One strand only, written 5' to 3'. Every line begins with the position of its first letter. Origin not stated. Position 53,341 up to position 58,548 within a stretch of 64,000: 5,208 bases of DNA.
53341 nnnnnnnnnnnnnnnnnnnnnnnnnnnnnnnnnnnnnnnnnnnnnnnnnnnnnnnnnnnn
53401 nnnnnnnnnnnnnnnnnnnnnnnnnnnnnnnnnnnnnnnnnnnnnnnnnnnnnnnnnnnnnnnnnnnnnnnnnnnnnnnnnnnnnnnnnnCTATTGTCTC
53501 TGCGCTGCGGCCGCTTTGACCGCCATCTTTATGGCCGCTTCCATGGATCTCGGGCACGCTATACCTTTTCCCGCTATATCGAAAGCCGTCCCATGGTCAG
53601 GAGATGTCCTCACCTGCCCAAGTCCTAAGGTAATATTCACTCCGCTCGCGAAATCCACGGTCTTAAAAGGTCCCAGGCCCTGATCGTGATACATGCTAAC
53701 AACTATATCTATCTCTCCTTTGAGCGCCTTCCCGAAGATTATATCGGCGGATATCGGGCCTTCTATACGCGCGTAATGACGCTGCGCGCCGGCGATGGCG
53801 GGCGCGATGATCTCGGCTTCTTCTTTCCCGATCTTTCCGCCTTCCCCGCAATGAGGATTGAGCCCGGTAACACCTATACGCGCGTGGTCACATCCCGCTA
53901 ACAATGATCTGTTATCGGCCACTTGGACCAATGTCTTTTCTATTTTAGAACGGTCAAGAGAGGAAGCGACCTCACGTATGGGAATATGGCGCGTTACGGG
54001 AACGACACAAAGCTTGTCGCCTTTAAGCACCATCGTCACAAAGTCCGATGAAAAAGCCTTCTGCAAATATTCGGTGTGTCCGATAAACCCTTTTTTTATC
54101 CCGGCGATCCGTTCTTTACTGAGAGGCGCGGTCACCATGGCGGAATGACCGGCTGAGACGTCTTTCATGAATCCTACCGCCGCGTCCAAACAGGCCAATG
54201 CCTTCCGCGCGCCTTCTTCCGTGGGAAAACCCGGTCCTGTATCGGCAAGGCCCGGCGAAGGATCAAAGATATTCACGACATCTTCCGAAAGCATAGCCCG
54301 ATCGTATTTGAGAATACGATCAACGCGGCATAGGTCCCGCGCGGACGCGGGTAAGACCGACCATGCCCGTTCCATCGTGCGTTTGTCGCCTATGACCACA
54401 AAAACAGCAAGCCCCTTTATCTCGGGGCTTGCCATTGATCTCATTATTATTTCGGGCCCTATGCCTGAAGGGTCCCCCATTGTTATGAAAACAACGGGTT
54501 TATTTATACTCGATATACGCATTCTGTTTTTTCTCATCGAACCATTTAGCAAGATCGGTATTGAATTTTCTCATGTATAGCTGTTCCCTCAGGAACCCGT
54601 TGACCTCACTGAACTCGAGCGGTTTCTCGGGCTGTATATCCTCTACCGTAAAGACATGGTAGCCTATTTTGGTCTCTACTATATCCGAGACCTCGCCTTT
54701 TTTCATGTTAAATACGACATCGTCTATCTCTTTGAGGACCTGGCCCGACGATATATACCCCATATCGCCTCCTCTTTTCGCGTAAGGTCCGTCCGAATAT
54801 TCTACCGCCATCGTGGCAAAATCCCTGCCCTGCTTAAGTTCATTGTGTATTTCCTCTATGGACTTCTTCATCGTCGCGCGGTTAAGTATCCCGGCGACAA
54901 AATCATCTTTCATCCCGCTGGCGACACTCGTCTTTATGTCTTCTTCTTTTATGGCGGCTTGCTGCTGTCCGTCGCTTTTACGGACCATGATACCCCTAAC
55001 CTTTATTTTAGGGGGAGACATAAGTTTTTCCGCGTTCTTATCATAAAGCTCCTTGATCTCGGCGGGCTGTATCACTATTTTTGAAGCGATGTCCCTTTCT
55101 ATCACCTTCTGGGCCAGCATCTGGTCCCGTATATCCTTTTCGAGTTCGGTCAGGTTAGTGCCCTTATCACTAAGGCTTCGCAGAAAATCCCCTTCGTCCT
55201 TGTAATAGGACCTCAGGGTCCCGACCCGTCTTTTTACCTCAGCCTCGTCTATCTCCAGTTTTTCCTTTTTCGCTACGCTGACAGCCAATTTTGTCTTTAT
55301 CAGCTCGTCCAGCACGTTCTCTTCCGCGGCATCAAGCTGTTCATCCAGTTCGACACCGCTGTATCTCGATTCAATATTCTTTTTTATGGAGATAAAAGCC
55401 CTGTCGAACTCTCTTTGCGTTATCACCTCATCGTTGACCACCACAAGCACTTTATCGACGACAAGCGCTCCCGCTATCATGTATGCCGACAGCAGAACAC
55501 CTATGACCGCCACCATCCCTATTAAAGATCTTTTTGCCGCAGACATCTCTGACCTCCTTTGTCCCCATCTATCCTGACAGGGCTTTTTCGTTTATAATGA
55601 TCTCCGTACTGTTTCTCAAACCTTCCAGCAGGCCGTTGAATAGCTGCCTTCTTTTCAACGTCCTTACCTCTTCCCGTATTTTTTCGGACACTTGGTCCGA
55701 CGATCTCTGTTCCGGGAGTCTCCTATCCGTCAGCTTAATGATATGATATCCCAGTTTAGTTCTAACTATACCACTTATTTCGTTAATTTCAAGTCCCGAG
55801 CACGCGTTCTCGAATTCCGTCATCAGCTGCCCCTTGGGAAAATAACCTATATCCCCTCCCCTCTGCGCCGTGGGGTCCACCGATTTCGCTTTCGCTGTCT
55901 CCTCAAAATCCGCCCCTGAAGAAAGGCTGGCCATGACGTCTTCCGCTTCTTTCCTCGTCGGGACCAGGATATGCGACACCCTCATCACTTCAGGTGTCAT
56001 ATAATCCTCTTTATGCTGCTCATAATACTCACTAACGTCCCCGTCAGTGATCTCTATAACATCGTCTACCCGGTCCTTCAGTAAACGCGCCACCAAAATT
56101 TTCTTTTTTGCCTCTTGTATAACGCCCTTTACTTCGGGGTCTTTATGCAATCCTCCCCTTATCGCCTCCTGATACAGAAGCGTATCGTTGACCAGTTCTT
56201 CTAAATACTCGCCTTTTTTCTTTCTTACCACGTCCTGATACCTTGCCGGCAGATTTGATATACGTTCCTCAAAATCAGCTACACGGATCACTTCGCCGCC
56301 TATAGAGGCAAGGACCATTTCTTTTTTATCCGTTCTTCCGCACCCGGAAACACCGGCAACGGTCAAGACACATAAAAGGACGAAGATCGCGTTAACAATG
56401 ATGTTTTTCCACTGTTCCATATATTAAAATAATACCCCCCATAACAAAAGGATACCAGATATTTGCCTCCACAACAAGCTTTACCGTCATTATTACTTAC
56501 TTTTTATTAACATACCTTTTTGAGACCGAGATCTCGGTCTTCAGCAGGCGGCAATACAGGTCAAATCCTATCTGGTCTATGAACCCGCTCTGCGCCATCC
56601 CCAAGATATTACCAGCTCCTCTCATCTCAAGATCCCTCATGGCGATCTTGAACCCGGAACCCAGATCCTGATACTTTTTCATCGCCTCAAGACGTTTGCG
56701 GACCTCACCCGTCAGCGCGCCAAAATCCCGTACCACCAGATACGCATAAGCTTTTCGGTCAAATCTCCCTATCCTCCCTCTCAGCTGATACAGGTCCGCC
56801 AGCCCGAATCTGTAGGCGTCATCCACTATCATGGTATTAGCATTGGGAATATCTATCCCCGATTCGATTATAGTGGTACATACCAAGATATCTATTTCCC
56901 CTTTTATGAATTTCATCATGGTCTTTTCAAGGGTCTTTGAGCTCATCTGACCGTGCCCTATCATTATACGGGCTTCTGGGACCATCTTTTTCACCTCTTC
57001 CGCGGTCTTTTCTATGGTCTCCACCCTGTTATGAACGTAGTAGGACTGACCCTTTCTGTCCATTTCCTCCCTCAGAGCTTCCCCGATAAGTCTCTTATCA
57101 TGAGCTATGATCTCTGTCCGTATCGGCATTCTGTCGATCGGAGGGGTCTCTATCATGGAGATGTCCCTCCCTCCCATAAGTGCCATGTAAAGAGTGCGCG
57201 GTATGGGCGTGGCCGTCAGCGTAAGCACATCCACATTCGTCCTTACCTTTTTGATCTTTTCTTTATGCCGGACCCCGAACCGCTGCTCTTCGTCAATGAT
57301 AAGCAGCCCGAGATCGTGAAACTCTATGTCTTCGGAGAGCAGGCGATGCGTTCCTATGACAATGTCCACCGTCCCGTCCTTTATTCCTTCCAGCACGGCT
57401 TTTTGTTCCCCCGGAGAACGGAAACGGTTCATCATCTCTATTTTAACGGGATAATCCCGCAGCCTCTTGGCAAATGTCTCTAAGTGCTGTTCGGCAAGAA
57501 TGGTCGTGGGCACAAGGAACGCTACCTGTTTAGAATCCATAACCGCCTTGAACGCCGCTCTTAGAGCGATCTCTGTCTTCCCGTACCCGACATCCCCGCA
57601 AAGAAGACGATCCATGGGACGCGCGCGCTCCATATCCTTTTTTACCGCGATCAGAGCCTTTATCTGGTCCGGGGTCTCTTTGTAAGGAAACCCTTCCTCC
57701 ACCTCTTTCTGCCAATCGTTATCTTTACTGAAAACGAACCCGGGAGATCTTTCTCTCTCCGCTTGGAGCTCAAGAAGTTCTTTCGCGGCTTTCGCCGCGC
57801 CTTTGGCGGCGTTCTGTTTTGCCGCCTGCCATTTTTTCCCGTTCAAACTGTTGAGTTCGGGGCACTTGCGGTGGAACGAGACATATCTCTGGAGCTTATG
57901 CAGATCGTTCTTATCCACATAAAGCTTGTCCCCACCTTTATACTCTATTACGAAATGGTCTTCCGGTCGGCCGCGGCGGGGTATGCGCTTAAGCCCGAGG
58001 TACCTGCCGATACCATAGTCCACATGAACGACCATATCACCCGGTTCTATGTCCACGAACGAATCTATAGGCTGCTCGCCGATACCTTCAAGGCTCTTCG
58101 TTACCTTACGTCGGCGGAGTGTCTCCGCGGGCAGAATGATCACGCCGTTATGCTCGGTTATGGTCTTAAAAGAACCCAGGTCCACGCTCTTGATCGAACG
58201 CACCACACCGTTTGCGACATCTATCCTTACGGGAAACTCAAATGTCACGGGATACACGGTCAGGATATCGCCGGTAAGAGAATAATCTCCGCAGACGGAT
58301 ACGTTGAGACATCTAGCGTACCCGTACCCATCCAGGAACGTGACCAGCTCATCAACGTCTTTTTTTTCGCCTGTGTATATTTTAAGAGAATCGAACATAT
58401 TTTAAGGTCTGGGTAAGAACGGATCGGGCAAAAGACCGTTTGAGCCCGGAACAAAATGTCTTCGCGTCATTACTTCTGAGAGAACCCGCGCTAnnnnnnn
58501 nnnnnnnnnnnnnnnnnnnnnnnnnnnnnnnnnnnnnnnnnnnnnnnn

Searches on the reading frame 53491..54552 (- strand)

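Call 44: search_protein_families(library=pfam, proteins=[window:53491-54552:-], max_evalue=0.001)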
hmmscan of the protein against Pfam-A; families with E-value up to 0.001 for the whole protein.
window:53491-54552:- (353 aa): 1 family
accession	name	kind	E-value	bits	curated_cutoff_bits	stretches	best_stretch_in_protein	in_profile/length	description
PF04166.17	PdxA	-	7.8e-84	281.9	27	1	51-344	5-286/286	Pyridoxal phosphate biosynthetic protein PdxA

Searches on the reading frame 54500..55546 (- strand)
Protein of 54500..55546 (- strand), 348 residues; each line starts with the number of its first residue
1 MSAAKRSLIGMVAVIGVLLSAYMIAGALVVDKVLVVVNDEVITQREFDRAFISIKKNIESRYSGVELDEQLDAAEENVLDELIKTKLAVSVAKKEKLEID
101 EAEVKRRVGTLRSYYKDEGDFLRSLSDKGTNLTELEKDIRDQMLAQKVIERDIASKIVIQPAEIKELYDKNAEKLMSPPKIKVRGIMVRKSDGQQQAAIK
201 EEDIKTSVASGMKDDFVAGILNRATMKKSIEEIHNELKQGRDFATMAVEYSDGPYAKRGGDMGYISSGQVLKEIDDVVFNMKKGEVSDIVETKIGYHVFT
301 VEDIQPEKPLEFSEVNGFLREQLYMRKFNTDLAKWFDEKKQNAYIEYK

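Call 44: search_protein_families(library=pfam, proteins=[window:54500-55546:-], max_evalue=0.001)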
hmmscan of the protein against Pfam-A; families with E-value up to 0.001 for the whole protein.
window:54500-55546:- (348 aa): 6 families
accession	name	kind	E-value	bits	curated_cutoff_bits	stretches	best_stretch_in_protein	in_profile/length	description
PF00639.27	Rotamase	-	2.1e-23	83.6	21.7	1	222-303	14-97/97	PPIC-type PPIASE domain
PF13616.12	Rotamase_3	-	2.2e-20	73.7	22.5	1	224-303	34-114/116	PPIC-type PPIASE domain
PF13145.12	Rotamase_2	-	9.6e-14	52.7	27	1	161-315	3-119/121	PPIC-type PPIASE domain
PF13624.11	SurA_N_3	-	2.3e-13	50.7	27.2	1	8-148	12-161/162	SurA-like N-terminal domain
PF09312.16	SurA_N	-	3.2e-11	43.9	30.8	1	30-148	1-117/118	SurA N-terminal domain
PF13623.11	SurA_N_2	-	8.5e-08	32.6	28.5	1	14-110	15-121/145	SurA-like N-terminal domain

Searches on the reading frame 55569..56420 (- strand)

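Call 44: search_protein_families(library=pfam, proteins=[window:55569-56420:-], max_evalue=0.001)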
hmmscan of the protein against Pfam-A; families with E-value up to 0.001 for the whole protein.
window:55569-56420:- (283 aa): 5 families
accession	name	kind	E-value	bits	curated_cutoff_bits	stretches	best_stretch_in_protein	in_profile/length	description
PF13616.12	Rotamase_3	-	2.9e-22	79.8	22.5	1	143-234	13-116/116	PPIC-type PPIASE domain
PF00639.27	Rotamase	-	2.2e-20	73.9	21.7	1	155-232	18-97/97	PPIC-type PPIASE domain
PF13145.12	Rotamase_2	-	1.5e-18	68.2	27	1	124-245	1-120/121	PPIC-type PPIASE domain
PF13624.11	SurA_N_3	-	7.6e-07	29.5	27.2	1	5-103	10-119/162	SurA-like N-terminal domain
PF13623.11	SurA_N_2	-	2.4e-05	24.7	28.5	1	7-103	11-121/145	SurA-like N-terminal domain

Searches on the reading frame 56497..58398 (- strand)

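Call 44: search_protein_families(library=pfam, proteins=[window:56497-58398:-], max_evalue=0.001)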
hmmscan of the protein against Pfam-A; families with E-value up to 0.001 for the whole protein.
window:56497-58398:- (633 aa): 6 families
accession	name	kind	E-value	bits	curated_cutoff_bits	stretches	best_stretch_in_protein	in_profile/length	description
PF00270.35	DEAD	-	3.8e-25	89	26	1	243-403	2-164/167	DEAD/DEAH box helicase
PF00271.37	Helicase_C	-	1.5e-21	77.2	23.5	1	441-546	5-109/110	Helicase conserved C-terminal domain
PF02559.22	CarD_TRCF_RID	-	7.4e-15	55.2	23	1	118-173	2-57/57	CarD-like/TRCF RID domain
PF04851.21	ResIII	-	1.4e-12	48.3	22.5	1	242-398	5-162/164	Type III restriction enzyme, res subunit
PF17757.6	UvrB_inter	-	2.2e-11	44.2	22.9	1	5-92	1-89/91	UvrB interaction domain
PF22590.2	Cas3-like_C_2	-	1.7e-05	25.5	27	1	451-547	4-105/106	CRISPR-associated nuclease/helicase Cas3, C-terminal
